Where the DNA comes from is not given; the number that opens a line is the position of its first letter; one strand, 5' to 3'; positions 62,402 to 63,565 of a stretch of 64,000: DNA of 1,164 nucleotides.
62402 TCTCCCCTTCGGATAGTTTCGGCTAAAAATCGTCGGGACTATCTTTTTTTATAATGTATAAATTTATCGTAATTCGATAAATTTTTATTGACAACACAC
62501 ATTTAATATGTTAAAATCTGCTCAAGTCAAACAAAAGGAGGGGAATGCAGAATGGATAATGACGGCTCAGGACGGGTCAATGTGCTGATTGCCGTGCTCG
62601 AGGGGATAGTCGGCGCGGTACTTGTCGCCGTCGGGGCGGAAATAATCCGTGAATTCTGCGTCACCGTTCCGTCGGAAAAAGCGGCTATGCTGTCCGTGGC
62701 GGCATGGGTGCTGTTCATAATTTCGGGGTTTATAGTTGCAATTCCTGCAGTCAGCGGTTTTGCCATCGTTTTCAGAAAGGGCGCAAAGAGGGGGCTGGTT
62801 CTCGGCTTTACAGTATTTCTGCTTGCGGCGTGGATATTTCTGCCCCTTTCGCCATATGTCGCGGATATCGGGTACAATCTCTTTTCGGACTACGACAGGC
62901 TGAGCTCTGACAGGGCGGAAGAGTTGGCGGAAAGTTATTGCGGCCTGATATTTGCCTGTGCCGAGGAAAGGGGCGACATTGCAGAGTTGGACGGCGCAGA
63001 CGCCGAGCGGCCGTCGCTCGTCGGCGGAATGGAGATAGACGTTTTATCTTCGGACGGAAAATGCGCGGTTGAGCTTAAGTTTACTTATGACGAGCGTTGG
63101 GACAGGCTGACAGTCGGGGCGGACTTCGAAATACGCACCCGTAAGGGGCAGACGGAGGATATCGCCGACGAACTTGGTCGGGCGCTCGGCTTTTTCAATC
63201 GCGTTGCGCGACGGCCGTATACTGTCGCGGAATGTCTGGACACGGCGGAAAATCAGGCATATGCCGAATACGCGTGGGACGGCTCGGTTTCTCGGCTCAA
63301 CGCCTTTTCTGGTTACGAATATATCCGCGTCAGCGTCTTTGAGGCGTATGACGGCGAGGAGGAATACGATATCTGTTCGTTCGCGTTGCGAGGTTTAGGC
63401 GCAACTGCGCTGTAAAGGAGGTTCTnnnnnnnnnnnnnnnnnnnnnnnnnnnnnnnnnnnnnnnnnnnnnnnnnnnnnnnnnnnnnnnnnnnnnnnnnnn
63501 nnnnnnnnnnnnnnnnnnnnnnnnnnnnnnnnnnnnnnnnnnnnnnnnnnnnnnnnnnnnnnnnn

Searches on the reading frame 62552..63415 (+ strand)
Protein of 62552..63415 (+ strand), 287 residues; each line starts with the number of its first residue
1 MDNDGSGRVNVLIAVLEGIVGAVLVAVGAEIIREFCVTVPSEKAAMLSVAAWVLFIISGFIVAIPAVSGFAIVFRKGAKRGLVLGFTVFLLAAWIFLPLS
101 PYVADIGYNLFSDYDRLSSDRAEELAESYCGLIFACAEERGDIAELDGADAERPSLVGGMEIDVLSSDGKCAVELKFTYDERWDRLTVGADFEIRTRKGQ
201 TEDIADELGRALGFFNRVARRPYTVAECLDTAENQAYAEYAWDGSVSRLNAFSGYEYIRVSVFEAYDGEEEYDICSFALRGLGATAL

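Call 13: search_protein_families(library=pfam, proteins=[window:62552-63415:+])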
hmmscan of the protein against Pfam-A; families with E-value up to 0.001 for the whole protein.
window:62552-63415:+ (287 aa): 0 families

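Call 47: find_encoding_contigs(protein=window:62552-63415:+, flank=10000, max_places=4)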
Protein window:62552-63415:+ (287 aa): 10 contigs read that carry it; 2 places shown.
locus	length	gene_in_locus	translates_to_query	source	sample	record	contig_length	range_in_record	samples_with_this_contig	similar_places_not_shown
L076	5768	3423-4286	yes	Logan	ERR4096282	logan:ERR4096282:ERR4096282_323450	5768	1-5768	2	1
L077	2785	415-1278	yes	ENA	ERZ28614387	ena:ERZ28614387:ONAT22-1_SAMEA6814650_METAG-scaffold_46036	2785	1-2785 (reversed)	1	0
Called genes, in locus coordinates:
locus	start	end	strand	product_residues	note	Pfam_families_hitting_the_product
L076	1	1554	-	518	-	?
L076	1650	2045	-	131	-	PF00165:HTH_AraC (weak), PF12833:HTH_18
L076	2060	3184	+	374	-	PF01261:AP_endonuc_2 (weak), PF03786:UxuA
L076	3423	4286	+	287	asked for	-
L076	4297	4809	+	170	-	PF11188:DUF2975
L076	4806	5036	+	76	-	PF13443:HTH_26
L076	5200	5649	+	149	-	-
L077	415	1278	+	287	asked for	-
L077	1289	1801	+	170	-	PF11188:DUF2975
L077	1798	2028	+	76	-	PF13443:HTH_26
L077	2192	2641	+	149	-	-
